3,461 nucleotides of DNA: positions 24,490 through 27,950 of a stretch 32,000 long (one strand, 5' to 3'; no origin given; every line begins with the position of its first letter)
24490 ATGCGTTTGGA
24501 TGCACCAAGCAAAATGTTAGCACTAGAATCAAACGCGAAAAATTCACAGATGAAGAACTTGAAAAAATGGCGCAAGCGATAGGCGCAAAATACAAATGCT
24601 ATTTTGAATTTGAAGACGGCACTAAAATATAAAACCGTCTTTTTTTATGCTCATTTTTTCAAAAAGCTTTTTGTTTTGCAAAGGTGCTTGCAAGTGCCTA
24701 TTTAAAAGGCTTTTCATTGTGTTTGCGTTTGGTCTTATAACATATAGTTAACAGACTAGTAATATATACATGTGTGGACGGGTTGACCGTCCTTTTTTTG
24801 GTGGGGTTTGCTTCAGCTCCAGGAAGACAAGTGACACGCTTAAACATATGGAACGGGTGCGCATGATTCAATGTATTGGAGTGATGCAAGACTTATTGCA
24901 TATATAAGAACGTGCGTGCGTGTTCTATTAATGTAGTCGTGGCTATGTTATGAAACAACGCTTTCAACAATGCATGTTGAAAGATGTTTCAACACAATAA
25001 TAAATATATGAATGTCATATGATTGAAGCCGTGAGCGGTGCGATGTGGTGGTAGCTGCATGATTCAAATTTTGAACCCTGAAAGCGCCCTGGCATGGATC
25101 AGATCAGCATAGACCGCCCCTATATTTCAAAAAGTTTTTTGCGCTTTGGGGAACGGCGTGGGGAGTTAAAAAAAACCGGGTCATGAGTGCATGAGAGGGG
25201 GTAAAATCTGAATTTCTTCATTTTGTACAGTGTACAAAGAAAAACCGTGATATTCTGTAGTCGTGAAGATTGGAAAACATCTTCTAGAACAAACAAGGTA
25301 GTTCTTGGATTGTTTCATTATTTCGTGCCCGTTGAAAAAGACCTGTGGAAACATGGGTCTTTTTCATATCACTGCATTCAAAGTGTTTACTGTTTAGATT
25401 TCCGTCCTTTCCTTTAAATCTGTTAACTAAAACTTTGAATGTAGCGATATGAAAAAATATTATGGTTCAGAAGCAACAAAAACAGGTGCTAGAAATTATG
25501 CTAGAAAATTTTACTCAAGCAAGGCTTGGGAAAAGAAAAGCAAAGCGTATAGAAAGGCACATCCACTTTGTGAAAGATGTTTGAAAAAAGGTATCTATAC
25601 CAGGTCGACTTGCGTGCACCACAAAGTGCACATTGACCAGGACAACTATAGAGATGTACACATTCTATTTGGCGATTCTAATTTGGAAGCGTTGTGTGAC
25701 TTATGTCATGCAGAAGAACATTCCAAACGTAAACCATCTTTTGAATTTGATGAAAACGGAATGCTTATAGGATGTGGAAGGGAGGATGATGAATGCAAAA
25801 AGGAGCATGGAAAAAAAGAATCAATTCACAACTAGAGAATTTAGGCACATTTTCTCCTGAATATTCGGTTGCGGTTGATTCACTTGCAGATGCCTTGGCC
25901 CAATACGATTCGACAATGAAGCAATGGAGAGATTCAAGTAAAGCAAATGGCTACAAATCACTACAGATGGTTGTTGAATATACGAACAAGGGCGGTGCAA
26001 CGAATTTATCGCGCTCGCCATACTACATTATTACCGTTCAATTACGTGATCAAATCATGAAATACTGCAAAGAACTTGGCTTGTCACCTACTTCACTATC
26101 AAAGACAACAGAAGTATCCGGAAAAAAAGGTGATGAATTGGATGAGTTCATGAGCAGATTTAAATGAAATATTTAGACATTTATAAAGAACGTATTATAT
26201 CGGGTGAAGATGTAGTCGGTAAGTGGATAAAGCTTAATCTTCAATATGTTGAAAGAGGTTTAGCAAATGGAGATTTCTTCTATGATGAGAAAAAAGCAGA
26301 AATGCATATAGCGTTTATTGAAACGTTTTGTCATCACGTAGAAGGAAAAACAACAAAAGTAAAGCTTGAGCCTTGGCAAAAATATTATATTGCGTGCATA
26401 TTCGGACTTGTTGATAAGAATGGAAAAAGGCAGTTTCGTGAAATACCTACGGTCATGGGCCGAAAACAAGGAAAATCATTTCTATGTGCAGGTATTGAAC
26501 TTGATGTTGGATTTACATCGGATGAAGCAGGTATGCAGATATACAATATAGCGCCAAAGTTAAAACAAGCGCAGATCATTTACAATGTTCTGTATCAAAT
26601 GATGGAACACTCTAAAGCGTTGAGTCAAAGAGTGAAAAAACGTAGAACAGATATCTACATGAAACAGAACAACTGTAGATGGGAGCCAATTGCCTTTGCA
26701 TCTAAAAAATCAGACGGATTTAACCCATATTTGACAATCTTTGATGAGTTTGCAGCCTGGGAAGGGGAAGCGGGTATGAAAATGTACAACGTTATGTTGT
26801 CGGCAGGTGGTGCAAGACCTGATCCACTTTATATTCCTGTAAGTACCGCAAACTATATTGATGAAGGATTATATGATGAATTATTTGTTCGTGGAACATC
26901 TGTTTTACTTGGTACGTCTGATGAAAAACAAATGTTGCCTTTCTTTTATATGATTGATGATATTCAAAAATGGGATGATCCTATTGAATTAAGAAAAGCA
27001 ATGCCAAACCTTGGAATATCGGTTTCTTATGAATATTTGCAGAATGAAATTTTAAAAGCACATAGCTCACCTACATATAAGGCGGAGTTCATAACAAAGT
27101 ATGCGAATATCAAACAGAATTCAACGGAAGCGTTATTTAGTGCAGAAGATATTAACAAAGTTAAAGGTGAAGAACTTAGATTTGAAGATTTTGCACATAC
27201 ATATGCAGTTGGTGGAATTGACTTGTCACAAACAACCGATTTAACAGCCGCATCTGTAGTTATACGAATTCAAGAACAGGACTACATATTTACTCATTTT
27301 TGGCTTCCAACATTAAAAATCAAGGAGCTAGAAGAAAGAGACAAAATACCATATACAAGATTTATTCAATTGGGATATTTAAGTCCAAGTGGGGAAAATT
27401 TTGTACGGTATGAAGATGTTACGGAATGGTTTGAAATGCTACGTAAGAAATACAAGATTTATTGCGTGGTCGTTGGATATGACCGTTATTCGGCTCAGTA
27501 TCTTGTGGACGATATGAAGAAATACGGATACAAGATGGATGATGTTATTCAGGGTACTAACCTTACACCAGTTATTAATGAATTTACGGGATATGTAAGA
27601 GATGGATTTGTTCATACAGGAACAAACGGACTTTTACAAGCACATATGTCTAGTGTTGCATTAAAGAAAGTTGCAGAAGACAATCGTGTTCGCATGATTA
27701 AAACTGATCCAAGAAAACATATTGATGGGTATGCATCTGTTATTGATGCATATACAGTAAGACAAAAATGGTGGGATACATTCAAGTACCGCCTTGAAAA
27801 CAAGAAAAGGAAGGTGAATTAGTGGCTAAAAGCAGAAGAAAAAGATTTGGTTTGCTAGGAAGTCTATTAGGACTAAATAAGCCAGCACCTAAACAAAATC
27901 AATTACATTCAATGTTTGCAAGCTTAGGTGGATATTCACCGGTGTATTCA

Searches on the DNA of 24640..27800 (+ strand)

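Call 16: search_dna_similar(query=window:24640-27800:+, collection=phages, mode=distant, max_rows=25)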
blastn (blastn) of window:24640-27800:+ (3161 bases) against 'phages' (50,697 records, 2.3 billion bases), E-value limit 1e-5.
No match.
